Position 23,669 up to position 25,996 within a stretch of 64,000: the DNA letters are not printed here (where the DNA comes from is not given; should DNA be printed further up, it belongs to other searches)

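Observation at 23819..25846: A single 675-aa ORF fuses a GPP34/GOLPH3-like domain to a cytochrome P450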

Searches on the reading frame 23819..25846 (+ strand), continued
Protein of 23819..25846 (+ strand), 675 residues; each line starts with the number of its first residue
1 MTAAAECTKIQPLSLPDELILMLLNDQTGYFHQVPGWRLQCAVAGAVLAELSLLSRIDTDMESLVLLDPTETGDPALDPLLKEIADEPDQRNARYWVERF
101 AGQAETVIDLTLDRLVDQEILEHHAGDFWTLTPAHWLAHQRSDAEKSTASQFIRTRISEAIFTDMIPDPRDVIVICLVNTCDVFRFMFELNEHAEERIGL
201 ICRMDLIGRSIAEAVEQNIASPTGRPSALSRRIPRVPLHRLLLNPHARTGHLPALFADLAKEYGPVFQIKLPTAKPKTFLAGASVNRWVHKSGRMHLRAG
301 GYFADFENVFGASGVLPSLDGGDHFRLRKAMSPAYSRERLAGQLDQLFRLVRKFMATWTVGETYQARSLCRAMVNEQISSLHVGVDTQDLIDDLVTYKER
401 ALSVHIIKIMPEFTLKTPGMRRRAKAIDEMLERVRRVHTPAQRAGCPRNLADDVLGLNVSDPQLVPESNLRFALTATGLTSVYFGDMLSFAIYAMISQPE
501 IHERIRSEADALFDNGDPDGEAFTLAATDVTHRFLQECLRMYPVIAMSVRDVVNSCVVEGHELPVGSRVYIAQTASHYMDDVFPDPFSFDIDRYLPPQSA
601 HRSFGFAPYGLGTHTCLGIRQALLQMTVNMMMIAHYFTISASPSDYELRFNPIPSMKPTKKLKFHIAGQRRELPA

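Call 100: find_homologous_proteins(query=P0141, max_evalue=1e-20)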
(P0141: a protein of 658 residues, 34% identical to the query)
Query P0141 (658 aa): 1393 proteins with E <= 1e-20 among 8000 candidates; the best 120 are listed.
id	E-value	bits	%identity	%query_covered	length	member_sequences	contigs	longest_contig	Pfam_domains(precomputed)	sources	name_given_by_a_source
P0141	0.0e+0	1477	100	100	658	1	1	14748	PF05719.17,PF00067.28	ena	-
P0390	0.0e+0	1285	87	100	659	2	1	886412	PF05719.17,PF00067.28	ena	-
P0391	0.0e+0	1274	87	100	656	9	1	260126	PF05719.17,PF00067.28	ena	-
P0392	0.0e+0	1269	86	100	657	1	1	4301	PF05719.17,PF00067.28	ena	-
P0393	0.0e+0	1262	86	100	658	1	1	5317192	PF05719.17,PF00067.28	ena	-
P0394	0.0e+0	1249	84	100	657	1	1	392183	PF05719.17,PF00067.28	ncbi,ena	-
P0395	0.0e+0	1247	85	100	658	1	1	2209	PF05719.17,PF00067.28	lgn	-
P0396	0.0e+0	1239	89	94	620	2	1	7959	PF05719.17,PF00067.28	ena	-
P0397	0.0e+0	1221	83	100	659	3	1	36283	PF05719.17,PF00067.28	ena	-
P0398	0.0e+0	1203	81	100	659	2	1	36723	PF05719.17,PF00067.28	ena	-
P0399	0.0e+0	1185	79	99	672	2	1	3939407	PF05719.17,PF00067.28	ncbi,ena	-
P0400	0.0e+0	1164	79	100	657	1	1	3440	PF05719.17,PF00067.28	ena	-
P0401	0.0e+0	1163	79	100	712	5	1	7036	PF05719.17,PF00067.28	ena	-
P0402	0.0e+0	1139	78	100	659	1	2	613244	PF05719.17,PF00067.28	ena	-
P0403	0.0e+0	1133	76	100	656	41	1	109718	PF05719.17,PF00067.28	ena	-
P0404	0.0e+0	1127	76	100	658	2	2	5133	PF05719.17,PF00067.28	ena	-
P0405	0.0e+0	1120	75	100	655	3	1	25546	PF05719.17,PF00067.28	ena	-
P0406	0.0e+0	1118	75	100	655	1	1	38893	PF05719.17,PF00067.28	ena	-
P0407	0.0e+0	1107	75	98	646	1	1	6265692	PF05719.17,PF00067.28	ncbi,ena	-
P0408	0.0e+0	1106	74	99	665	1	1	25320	PF05719.17,PF00067.28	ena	-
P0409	0.0e+0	1105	74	100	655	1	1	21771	PF05719.17,PF00067.28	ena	-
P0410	0.0e+0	1103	74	100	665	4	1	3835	PF05719.17,PF00067.28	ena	-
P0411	0.0e+0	1100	74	100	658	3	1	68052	PF05719.17,PF00067.28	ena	-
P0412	0.0e+0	1095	74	98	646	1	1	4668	PF05719.17,PF00067.28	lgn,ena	-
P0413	0.0e+0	1091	74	98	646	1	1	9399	PF05719.17,PF00067.28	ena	-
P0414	0.0e+0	1090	74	100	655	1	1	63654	PF05719.17,PF00067.28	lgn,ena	-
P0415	0.0e+0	1088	73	100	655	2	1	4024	PF05719.17,PF00067.28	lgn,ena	-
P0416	0.0e+0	1081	72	100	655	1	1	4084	PF05719.17,PF00067.28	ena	-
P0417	0.0e+0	1080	72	100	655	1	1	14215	PF05719.17,PF00067.28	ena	-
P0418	0.0e+0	1079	72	100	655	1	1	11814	PF05719.17,PF00067.28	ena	-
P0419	0.0e+0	1078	72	100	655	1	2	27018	PF05719.17,PF00067.28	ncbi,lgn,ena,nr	ncbi:MAG: cytochrome P450 [Gemmatimonadetes bacterium]|nr:cytochrome P450 [Gemmatimonadota bacterium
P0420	0.0e+0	1078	72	100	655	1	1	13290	PF05719.17,PF00067.28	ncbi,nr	ncbi:MAG: cytochrome P450 [Gemmatimonadetes bacterium]|nr:cytochrome P450 [Gemmatimonadota bacterium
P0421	0.0e+0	1078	72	100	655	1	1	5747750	PF05719.17,PF00067.28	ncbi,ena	-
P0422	0.0e+0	1078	72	100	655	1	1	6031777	PF05719.17,PF00067.28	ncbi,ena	-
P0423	0.0e+0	1076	72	100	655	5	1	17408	PF05719.17,PF00067.28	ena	-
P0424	0.0e+0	1075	72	100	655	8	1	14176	PF05719.17,PF00067.28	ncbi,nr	ncbi:MAG: cytochrome P450 [Gemmatimonadota bacterium]|nr:cytochrome P450 [Gemmatimonadota bacterium]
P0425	0.0e+0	1074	72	100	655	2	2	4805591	PF05719.17,PF00067.28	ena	-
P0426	0.0e+0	1074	72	100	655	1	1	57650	PF05719.17,PF00067.28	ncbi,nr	ncbi:MAG: cytochrome P450 [Gemmatimonadetes bacterium]|nr:cytochrome P450 [Gemmatimonadota bacterium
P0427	0.0e+0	1073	72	100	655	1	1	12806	PF05719.17,PF00067.28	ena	-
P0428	0.0e+0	1070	73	100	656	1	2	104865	PF05719.17,PF00067.28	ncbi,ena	-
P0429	0.0e+0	1069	72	100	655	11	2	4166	PF05719.17,PF00067.28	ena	-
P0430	0.0e+0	1065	72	100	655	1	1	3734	PF05719.17,PF00067.28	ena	-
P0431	0.0e+0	1063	71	100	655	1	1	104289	PF05719.17,PF00067.28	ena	-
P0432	0.0e+0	1062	71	100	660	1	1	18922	PF05719.17,PF00067.28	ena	-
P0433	0.0e+0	1033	70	100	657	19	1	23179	PF05719.17,PF00067.28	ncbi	-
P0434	7.2e-283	958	66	100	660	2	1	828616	PF05719.17,PF00067.28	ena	-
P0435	1.2e-270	917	74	84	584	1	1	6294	PF05719.17,PF00067.28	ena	-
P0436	9.7e-266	901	64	100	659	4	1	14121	PF05719.17,PF00067.28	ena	-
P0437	1.4e-262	891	63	100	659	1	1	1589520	PF05719.17,PF00067.28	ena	-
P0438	1.5e-261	887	63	100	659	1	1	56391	PF05719.17,PF00067.28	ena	-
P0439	9.2e-261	885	63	100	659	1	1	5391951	PF05719.17,PF00067.28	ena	-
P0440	6.8e-259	879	63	100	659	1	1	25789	PF05719.17,PF00067.28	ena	-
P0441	1.0e-258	878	62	100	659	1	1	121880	PF05719.17,PF00067.28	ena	-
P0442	4.7e-258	876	62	100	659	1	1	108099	PF05719.17,PF00067.28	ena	-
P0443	1.3e-256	871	91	64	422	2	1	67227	PF00067.28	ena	-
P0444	7.2e-256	869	61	100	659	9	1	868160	PF05719.17,PF00067.28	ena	-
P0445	7.8e-256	869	61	100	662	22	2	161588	PF05719.17,PF00067.28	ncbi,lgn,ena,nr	ncbi:MAG: cytochrome P450 [Gemmatimonadetes bacterium]|nr:cytochrome P450 [Gemmatimonadota bacterium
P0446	4.2e-254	863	60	100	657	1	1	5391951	PF05719.17,PF00067.28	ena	-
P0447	1.4e-253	861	60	100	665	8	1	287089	PF05719.17,PF00067.28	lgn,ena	-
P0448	1.7e-253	861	60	100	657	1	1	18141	PF05719.17,PF00067.28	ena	-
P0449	2.3e-253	860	59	100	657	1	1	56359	PF05719.17,PF00067.28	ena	-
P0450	8.6e-253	858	59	100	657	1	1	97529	PF05719.17,PF00067.28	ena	-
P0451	1.0e-252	858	59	100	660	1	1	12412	PF05719.17,PF00067.28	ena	-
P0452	5.0e-252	856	61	100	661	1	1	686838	PF05719.17,PF00067.28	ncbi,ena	-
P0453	5.2e-251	853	59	100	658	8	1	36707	PF05719.17,PF00067.28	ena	-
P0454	1.2e-250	851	60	100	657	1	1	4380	PF05719.17,PF00067.28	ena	-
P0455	3.5e-250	850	81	71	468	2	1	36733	PF00067.28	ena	-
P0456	3.9e-250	850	59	100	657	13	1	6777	PF05719.17,PF00067.28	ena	-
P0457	1.9e-249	847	59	100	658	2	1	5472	PF05719.17,PF00067.28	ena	-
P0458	2.5e-249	847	59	100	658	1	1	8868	PF05719.17,PF00067.28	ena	-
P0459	7.8e-249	845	59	100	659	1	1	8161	PF05719.17,PF00067.28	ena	-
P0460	2.3e-248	844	59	100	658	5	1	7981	PF05719.17,PF00067.28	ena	-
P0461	2.3e-247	841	59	100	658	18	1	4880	PF05719.17,PF00067.28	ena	-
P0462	1.6e-246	838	59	100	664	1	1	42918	PF05719.17,PF00067.28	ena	-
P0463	2.5e-246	837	58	100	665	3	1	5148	PF05719.17,PF00067.28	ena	-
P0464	8.9e-246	835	59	100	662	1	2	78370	PF05719.17,PF00067.28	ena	-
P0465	7.7e-245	832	58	100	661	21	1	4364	PF05719.17,PF00067.28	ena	-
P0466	9.4e-245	832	58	99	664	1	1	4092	PF05719.17,PF00067.28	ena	-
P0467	1.5e-244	831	58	100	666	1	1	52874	PF05719.17,PF00067.28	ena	-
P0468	1.6e-244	831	58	100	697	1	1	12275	PF05719.17,PF00067.28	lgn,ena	-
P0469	6.0e-244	829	58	100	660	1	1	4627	PF05719.17,PF00067.28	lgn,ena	-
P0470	9.6e-244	829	59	100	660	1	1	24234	PF05719.17,PF00067.28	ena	-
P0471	5.8e-243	826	57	100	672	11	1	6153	PF05719.17,PF00067.28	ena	-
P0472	2.0e-242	824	58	100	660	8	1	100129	PF05719.17,PF00067.28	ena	-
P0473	4.1e-242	823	59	100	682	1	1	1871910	PF05719.17,PF00067.28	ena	-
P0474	5.9e-242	823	58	100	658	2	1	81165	PF05719.17,PF00067.28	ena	-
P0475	1.0e-241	822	59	100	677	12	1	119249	PF05719.17,PF00067.28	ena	-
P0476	7.3e-241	819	58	100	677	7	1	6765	PF05719.17,PF00067.28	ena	-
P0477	1.7e-240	818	57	100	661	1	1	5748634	PF05719.17,PF00067.28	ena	-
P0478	4.4e-240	816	58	100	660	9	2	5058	PF05719.17,PF00067.28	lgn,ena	-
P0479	7.5e-240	816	57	100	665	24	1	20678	PF05719.17,PF00067.28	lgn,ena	-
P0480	7.6e-240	816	58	100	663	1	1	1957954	PF05719.17,PF00067.28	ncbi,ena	-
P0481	8.4e-240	816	58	100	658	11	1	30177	PF05719.17,PF00067.28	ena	-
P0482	1.2e-239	815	58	100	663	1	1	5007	PF05719.17,PF00067.28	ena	-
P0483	3.3e-238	810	58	100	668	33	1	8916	PF05719.17,PF00067.28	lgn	-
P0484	1.2e-237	808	59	93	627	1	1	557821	PF05719.17,PF00067.28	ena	-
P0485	6.5e-236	803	57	100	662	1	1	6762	PF05719.17,PF00067.28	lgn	-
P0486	1.1e-235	802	58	100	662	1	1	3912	PF05719.17,PF00067.28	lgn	-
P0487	1.1e-235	802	56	100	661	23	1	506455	PF05719.17,PF00067.28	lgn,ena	-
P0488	1.9e-235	801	57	100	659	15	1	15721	PF05719.17,PF00067.28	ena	-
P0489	6.2e-234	796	57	100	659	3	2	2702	PF05719.17,PF00067.28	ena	-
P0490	1.0e-233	795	74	73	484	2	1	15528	PF05719.17,PF00067.28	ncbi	-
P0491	1.4e-233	795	60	94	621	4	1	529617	PF05719.17,PF00067.28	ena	-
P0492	5.0e-233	793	56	100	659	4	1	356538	PF05719.17,PF00067.28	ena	-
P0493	5.7e-233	793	56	100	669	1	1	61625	PF05719.17,PF00067.28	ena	-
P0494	1.3e-232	792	69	75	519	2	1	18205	PF00067.28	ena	-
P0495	1.4e-232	792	56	100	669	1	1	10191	PF05719.17,PF00067.28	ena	-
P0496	5.8e-232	790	57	100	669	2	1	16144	PF05719.17,PF00067.28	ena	-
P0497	1.8e-231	788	54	100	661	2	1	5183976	PF05719.17,PF00067.28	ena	-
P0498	1.8e-231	788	83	66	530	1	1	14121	PF05719.17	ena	-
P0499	2.0e-231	788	56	100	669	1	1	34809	PF05719.17,PF00067.28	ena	-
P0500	3.7e-231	787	56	100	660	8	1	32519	PF05719.17,PF00067.28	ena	-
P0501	2.8e-230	784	56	100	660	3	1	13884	PF05719.17,PF00067.28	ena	-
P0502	3.4e-230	784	57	100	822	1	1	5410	PF05719.17,PF00067.28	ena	-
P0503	4.3e-230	783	56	100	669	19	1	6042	PF05719.17,PF00067.28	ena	-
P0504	4.4e-230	783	56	100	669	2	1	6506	PF05719.17,PF00067.28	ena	-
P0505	2.8e-229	781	54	100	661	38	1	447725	PF05719.17,PF00067.28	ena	-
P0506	1.3e-228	779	56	97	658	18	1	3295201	PF05719.17,PF00067.28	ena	-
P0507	1.0e-227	776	56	98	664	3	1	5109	PF05719.17,PF00067.28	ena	-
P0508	3.8e-226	770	55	97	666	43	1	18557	PF05719.17,PF00067.28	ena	-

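Call 103: find_encoding_contigs(protein=P0141, flank=8000, max_places=2)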
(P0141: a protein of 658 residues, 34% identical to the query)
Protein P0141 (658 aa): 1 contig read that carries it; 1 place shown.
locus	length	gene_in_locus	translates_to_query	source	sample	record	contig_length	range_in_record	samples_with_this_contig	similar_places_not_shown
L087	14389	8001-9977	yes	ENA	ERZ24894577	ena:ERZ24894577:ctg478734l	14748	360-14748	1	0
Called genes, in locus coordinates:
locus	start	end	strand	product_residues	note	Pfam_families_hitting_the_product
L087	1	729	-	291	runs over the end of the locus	PF05721:PhyH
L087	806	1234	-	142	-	PF03737:RraA-like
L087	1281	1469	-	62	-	-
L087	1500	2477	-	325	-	PF04909:Amidohydro_2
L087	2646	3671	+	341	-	PF00251:Glyco_hydro_32N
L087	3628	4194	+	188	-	PF08244:Glyco_hydro_32C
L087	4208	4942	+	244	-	PF05721:PhyH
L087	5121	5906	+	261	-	PF00106:adh_short, PF08659:KR (weak), PF13561:adh_short_C2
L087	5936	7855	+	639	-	PF20581:DUF6785, PF20580:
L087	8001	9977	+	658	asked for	PF05719:GPP34, PF00067:p450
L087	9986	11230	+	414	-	PF00685:Sulfotransfer_1, PF13469:Sulfotransfer_3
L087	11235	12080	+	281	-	PF01757:Acyl_transf_3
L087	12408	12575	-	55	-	-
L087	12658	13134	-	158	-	-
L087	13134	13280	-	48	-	-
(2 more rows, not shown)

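Call 104: find_encoding_contigs(protein=P0125, flank=8000, max_places=2)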
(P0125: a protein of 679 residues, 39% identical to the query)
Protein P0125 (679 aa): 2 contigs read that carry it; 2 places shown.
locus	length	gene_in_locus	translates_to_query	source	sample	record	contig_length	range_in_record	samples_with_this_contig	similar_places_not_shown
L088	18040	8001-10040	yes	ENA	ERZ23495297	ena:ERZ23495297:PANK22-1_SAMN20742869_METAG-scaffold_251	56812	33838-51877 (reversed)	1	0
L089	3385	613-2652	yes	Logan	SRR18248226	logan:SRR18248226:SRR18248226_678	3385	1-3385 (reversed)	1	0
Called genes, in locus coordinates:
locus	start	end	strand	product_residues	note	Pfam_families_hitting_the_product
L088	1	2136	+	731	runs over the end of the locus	PF22745:Nlig-Ia, PF01653:DNA_ligase_aden, PF03120:OB_DNA_ligase, PF03119:DNA_ligase_ZBD (weak), PF14520:HHH_5 (faint), PF12826:HHH_2 (faint), PF00533:BRCT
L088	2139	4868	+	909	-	PF02739:5_3_exonuc_N, PF01367:5_3_exonuc, PF01612:DNA_pol_A_exo1, PF22619:DNA_polI_exo1 (weak), PF00476:DNA_pol_A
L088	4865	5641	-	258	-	PF03372:Exo_endo_phos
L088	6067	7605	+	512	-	PF02321:OEP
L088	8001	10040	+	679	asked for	PF05719:GPP34, PF00067:p450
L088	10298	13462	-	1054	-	PF00873:ACR_tran, PF02355:SecD_SecF_C (faint), PF03176:MMPL (weak)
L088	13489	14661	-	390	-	PF25989:YknX_C (faint)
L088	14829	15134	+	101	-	-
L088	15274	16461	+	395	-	PF09995:MPAB_Lcp_cat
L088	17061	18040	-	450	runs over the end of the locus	PF01266:DAO, PF01593:Amino_oxidase, PF13450:NAD_binding_8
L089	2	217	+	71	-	?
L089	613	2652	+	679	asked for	PF05719:GPP34, PF00067:p450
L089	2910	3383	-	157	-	?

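Call 115: predict_structure(alignment_id=A4)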
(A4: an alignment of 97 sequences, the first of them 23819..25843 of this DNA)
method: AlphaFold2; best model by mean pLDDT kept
length: 675 residues; sequences in the alignment: 97
mean_pLDDT: 88.5   pTM: 0.83
mean pLDDT of the five models: 88.5, 87.4, 86.8, 85.8, 85.5
residues with pLDDT >= 90: 431; 70-90: 194; 50-70: 28; < 50: 22
segments of 3 or more residues with pLDDT < 50: 1-10, 137-145, 226-228
pLDDT, mean of each block of 10 residues (from residue 1): 33 87 76 74 94 90 86 92 92 90 87 87 74 59 59 88 89 93 80 90 91 90 59 92 92 96 95 86 93 83 89 88 85 93 95 97 97 95 93 92 90 95 94 92 91 94 91 88 94 97 98 93 95 97 92 84 88 96 94 93 90 87 96 98 93 91 97 87
secondary structure, 60 per line:
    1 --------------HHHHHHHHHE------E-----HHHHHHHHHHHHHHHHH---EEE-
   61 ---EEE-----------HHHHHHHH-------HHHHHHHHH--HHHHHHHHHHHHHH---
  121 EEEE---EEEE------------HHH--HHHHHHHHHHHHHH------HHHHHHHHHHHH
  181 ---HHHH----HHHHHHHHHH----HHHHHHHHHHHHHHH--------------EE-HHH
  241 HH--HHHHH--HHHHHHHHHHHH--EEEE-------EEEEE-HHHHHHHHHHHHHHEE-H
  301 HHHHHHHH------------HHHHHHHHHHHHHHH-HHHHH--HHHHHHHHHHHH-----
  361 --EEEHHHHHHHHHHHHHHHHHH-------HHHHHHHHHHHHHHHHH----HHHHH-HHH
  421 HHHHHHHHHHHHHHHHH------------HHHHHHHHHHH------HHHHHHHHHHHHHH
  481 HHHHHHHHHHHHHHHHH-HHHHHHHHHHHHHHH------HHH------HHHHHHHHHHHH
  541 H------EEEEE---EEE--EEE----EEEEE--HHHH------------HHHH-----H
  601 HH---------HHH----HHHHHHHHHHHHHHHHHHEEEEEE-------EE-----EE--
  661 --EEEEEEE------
elements in order: H15-23 H37-53 E57-59 E64-66 H78-85 H93-101 H104-117 E121-124 E128-131 H149-162 H169-180 H184-187 H192-201 H206-220 H238-242 H245-249 H252-263 E266-269 E277-281 H283-296 H300-308 H321-335 H337-341 H344-355 E363-365 H366-383 H391-407 H412-416 H418-437 H450-460 H467-497 H499-513 H529-541 E548-552 E556-558 E561-563 E568-572 H575-578 H591-594 H619-636 E637-642 E663-669
